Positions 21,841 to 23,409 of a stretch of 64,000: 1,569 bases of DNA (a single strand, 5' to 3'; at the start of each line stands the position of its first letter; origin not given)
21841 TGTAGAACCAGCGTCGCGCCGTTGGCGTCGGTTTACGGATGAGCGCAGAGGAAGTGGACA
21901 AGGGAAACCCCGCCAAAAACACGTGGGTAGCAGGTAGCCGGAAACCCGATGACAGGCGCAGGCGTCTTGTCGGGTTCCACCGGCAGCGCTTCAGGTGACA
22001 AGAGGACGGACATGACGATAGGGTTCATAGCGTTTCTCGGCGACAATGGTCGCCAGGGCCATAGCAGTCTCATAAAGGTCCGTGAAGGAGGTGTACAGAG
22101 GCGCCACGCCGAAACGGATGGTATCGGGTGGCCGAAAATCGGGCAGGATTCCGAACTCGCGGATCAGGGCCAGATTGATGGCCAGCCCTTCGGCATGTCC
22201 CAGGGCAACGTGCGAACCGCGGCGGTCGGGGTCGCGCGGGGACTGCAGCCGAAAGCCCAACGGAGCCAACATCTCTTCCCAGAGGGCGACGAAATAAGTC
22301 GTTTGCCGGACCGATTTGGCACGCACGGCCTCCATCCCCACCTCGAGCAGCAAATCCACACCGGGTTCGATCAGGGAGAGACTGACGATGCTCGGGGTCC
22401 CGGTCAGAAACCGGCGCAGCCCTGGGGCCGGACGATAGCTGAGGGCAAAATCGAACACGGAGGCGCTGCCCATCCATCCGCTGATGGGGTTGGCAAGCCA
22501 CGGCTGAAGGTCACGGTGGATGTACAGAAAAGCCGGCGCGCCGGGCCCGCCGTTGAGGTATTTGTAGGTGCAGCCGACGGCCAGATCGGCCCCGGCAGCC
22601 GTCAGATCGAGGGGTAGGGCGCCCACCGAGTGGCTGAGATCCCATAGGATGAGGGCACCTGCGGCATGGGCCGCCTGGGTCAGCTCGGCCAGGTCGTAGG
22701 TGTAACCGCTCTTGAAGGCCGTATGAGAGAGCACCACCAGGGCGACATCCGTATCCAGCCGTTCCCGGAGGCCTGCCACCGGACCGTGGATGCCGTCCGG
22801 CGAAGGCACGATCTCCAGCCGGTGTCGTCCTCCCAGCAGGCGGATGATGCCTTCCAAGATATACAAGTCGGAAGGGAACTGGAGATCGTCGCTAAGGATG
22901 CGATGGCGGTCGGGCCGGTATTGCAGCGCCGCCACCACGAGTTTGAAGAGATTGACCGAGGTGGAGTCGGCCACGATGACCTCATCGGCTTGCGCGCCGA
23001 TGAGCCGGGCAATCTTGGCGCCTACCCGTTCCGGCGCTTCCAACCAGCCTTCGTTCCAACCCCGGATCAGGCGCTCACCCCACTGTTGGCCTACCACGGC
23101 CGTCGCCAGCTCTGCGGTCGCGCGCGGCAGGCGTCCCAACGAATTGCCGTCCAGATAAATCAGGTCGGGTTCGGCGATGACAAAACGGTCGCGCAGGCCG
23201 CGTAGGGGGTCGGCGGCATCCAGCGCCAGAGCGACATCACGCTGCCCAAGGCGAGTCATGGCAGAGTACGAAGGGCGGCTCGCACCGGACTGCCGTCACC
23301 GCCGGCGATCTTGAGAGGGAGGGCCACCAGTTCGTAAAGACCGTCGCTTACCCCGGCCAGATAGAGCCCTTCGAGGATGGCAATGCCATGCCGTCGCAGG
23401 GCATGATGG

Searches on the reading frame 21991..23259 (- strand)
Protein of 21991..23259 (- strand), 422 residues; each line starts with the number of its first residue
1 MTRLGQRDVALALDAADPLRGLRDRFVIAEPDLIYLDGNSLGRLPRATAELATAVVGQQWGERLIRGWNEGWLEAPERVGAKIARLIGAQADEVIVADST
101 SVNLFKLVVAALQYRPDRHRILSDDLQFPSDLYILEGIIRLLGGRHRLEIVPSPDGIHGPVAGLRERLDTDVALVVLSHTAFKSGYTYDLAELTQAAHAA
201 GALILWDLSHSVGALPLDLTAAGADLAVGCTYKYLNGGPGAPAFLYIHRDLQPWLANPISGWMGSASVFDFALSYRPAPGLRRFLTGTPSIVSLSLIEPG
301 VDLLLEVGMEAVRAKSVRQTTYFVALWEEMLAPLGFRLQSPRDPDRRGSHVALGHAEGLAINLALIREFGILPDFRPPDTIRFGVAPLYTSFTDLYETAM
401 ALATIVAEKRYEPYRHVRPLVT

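Call 50: search_protein_families(library=pfam, proteins=[window:21991-23259:-], max_evalue=0.00001)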
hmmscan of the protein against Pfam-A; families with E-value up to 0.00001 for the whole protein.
window:21991-23259:- (422 aa): 2 families
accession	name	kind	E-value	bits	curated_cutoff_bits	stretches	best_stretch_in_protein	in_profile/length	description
PF22580.2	KYNU_C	-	6e-26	90.7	27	1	312-402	1-90/90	Kynureninase C-terminal domain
PF00266.25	Aminotran_5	-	4.9e-17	62.4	21.5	1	77-326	46-290/371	Aminotransferase class-V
